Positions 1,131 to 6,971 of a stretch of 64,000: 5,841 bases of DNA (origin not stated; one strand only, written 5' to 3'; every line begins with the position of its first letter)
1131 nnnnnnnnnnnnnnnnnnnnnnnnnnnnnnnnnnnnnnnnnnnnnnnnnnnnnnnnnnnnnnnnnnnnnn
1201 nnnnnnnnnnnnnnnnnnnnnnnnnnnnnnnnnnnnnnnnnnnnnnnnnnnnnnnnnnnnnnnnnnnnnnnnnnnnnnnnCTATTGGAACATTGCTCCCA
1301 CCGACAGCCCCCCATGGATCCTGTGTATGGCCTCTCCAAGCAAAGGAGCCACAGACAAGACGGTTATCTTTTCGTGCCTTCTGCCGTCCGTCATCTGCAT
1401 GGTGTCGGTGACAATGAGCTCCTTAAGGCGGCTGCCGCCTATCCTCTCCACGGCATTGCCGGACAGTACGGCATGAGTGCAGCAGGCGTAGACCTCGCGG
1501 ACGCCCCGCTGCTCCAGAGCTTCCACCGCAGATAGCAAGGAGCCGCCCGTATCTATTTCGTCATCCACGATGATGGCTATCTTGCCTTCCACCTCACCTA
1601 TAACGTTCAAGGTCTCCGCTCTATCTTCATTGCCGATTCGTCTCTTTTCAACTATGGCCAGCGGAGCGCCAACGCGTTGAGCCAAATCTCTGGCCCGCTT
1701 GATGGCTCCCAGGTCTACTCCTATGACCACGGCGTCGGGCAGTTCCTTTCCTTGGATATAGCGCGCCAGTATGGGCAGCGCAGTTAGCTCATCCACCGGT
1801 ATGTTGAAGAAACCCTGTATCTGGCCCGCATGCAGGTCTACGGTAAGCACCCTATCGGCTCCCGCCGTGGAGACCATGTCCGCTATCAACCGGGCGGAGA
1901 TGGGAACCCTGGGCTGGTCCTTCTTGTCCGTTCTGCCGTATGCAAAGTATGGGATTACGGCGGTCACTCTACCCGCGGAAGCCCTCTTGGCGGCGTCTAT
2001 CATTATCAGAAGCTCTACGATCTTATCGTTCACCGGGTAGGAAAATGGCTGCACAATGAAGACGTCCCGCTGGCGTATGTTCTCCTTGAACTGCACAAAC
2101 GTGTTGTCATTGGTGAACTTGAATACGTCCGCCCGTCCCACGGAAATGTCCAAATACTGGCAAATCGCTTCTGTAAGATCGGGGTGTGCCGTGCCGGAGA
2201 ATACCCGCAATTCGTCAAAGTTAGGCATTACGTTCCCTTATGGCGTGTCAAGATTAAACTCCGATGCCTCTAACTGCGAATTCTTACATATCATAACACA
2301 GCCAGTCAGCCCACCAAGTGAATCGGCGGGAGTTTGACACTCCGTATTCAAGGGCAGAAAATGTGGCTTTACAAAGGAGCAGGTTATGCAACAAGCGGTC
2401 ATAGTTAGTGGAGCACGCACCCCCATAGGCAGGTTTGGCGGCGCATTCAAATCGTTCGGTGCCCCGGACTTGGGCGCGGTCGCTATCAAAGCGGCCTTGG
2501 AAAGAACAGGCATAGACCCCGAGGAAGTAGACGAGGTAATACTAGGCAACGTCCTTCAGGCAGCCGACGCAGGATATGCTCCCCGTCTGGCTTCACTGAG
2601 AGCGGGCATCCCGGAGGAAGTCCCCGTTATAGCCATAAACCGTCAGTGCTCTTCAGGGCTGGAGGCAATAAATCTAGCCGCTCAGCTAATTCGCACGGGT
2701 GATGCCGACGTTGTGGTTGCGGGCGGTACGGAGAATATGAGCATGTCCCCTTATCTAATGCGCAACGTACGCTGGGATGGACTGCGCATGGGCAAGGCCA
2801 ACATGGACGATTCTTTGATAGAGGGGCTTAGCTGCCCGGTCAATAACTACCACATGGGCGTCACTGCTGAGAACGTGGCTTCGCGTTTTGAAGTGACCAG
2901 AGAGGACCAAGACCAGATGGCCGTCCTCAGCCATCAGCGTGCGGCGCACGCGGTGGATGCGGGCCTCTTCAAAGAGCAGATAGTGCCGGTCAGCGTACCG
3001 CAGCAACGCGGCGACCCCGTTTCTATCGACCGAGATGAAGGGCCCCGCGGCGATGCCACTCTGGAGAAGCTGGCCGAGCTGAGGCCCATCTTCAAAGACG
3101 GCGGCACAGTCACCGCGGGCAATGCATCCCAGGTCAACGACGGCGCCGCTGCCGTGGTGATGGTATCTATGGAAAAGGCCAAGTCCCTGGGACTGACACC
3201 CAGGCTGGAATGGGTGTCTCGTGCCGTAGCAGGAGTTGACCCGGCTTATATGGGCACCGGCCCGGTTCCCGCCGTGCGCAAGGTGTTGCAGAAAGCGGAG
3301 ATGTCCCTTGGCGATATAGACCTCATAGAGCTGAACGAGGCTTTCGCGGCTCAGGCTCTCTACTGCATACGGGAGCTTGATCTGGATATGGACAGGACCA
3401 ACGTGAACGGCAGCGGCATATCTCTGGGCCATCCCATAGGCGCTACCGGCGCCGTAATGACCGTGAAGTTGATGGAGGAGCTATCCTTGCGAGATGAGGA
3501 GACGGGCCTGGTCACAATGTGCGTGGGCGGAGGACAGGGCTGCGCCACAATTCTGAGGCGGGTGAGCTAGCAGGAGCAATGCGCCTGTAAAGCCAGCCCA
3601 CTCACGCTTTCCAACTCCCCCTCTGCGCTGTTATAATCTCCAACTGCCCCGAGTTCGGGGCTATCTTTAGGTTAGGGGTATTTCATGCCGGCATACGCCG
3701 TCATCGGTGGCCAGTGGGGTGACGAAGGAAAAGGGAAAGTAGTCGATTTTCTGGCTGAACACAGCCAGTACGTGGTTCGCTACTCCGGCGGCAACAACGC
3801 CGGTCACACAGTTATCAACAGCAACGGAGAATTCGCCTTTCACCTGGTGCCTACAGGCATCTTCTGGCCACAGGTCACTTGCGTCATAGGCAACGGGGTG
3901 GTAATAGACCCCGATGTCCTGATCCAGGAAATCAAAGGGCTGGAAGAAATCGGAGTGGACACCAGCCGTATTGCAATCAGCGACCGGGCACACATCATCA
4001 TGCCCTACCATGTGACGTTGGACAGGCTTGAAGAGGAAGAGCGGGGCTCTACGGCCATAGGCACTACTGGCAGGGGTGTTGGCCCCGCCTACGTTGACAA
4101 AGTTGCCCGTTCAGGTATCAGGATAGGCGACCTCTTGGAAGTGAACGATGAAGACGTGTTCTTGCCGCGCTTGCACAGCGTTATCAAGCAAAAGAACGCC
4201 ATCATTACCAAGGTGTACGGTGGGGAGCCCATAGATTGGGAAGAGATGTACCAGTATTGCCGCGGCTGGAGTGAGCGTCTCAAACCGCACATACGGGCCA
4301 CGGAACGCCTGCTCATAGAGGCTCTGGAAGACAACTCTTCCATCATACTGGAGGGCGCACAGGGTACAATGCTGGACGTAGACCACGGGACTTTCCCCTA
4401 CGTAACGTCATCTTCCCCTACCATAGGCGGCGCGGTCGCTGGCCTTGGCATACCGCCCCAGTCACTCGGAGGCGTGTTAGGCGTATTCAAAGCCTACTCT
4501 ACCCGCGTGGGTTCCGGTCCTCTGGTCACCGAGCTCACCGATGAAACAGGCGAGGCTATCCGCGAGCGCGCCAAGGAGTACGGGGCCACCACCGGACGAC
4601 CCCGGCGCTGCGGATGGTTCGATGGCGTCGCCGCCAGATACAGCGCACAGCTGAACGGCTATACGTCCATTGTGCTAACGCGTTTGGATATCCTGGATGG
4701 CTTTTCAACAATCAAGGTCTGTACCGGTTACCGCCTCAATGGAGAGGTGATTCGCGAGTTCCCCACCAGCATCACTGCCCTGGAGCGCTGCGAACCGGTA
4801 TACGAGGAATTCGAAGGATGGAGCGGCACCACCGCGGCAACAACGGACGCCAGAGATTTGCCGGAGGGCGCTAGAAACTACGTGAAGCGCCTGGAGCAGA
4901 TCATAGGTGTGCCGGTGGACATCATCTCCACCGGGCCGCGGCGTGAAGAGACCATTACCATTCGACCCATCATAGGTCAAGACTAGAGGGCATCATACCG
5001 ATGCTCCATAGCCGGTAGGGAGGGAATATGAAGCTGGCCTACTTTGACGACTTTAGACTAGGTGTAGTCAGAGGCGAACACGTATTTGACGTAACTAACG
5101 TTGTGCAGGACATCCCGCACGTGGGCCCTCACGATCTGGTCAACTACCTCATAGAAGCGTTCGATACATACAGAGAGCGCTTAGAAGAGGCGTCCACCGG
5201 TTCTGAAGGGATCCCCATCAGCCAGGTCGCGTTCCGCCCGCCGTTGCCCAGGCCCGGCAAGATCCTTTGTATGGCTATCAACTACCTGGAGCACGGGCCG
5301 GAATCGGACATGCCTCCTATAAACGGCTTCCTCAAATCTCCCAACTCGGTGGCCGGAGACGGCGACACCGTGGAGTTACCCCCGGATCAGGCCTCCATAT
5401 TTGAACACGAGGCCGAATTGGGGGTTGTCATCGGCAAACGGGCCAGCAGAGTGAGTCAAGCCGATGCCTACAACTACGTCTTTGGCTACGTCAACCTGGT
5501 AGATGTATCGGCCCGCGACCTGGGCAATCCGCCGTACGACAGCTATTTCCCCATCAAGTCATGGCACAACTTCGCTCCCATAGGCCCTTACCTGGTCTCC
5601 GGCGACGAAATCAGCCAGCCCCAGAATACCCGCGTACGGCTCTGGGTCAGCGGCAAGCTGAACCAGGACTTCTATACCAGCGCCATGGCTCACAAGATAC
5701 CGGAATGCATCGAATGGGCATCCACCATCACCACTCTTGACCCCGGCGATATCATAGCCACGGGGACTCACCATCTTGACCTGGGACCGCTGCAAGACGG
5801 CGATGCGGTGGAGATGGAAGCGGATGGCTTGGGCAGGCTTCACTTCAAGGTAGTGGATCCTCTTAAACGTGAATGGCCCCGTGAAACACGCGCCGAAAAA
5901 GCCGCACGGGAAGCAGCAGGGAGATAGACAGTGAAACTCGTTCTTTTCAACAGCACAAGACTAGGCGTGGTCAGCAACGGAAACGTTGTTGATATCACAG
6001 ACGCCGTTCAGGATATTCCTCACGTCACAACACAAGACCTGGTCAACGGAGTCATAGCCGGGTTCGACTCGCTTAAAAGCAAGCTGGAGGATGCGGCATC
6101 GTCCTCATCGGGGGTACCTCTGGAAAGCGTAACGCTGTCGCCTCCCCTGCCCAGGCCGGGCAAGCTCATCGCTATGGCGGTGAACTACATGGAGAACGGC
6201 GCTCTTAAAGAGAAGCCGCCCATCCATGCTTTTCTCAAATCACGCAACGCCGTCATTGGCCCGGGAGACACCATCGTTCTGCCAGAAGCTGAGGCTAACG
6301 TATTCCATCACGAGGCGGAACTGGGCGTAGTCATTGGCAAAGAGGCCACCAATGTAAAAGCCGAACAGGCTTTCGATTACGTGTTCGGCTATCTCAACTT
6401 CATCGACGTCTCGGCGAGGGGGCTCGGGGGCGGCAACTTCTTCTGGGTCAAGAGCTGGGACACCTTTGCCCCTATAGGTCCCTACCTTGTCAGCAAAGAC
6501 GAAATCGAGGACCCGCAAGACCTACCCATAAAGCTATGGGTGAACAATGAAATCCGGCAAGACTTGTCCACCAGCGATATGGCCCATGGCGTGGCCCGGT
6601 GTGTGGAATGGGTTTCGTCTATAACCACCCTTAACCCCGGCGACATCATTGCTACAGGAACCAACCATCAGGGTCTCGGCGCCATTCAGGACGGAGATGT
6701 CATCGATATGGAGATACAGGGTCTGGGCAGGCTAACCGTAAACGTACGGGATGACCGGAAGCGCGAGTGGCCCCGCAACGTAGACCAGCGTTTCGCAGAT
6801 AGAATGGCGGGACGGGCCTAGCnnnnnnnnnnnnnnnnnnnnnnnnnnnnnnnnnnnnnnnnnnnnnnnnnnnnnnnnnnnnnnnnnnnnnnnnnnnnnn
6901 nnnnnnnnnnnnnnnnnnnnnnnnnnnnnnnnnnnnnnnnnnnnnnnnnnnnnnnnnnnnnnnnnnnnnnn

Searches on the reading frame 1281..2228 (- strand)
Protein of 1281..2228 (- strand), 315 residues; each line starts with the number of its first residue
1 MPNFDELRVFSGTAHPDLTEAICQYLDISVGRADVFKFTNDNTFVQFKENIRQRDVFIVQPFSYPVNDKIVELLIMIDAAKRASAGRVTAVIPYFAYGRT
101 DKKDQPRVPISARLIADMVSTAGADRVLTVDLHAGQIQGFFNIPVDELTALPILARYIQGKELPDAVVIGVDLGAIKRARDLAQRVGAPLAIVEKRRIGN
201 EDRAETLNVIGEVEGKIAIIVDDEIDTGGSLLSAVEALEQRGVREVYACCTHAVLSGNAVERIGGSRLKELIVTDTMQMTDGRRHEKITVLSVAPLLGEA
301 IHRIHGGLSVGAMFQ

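Call 9: search_protein_families(library=pfam, proteins=[window:1281-2228:-], max_evalue=0.0001)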
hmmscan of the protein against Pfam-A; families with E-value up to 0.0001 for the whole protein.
window:1281-2228:- (315 aa): 3 families
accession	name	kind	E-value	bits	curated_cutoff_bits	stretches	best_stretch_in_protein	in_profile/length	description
PF13793.12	Pribosyltran_N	-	3.1e-46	156.5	25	1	8-123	2-117/117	N-terminal domain of ribose phosphate pyrophosphokinase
PF14572.12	Pribosyl_synth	-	4.1e-25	89.3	27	1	206-314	74-183/184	Phosphoribosyl synthetase-associated domain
PF00156.33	Pribosyltran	-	6.2e-18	65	26.3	1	165-272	30-144/158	Phosphoribosyl transferase domain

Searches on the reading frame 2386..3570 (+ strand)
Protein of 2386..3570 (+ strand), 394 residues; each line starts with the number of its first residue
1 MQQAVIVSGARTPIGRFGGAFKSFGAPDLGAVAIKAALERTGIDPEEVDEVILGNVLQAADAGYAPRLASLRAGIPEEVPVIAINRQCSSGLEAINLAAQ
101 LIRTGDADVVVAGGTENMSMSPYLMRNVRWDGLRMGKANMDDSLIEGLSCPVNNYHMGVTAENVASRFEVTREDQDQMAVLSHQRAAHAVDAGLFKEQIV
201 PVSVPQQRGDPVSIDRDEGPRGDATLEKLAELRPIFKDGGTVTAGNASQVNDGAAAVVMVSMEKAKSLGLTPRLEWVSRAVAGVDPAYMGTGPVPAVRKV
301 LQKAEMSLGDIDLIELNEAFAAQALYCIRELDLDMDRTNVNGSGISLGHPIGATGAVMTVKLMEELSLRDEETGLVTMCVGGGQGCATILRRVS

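Call 9: search_protein_families(library=pfam, proteins=[window:2386-3570:+], max_evalue=0.0001)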
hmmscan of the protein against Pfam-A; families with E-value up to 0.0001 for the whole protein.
window:2386-3570:+ (394 aa): 3 families
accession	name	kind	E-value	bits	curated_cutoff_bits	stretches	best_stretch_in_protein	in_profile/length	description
PF00108.29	Thiolase_N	-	4.7e-97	324.9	26.4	1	5-261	2-258/260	Thiolase, N-terminal domain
PF02803.24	Thiolase_C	-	1.3e-43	148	27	1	275-391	6-122/123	Thiolase, C-terminal domain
PF00109.32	ketoacyl-synt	-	2.1e-09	37.8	20.8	1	80-118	166-204/252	Beta-ketoacyl synthase, N-terminal domain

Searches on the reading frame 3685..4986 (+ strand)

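Call 9: search_protein_families(library=pfam, proteins=[window:3685-4986:+], max_evalue=0.0001)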
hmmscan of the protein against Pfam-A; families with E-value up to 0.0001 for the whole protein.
window:3685-4986:+ (433 aa): 1 family
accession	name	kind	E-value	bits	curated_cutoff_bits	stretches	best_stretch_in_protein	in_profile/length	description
PF00709.27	Adenylsucc_synt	-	2.8e-177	590.1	27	1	5-424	1-416/416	Adenylosuccinate synthetase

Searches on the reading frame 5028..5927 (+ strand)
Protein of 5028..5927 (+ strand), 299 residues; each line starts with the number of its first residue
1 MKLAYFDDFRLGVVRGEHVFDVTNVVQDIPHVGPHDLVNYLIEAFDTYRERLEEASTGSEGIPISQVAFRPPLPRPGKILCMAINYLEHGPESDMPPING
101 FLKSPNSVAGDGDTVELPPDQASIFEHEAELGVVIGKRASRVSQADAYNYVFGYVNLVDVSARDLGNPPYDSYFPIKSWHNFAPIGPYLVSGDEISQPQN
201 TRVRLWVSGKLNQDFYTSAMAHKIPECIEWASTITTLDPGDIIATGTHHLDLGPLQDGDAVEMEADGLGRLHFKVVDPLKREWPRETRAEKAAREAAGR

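Call 9: search_protein_families(library=pfam, proteins=[window:5028-5927:+], max_evalue=0.0001)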
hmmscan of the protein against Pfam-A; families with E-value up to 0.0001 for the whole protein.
window:5028-5927:+ (299 aa): 1 family
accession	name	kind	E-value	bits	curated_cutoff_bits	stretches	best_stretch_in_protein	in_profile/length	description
PF01557.24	FAA_hydrolase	-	9.4e-51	172.9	23.9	1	78-276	1-214/214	Fumarylacetoacetate (FAA) hydrolase C-terminal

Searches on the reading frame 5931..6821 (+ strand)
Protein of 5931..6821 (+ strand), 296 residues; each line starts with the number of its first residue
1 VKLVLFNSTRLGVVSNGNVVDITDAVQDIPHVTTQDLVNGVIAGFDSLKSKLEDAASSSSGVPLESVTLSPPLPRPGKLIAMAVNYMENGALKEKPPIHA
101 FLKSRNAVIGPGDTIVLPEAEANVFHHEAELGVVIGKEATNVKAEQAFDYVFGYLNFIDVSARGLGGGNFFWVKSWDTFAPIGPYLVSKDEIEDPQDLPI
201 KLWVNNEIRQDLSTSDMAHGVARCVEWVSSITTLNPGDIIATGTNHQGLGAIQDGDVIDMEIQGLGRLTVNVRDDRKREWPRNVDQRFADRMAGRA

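Call 9: search_protein_families(library=pfam, proteins=[window:5931-6821:+], max_evalue=0.0001)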
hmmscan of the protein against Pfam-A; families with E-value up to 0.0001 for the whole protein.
window:5931-6821:+ (296 aa): 1 family
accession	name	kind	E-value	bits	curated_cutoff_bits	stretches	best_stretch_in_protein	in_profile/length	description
PF01557.24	FAA_hydrolase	-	7.3e-54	183.1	23.9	1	95-272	27-213/214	Fumarylacetoacetate (FAA) hydrolase C-terminal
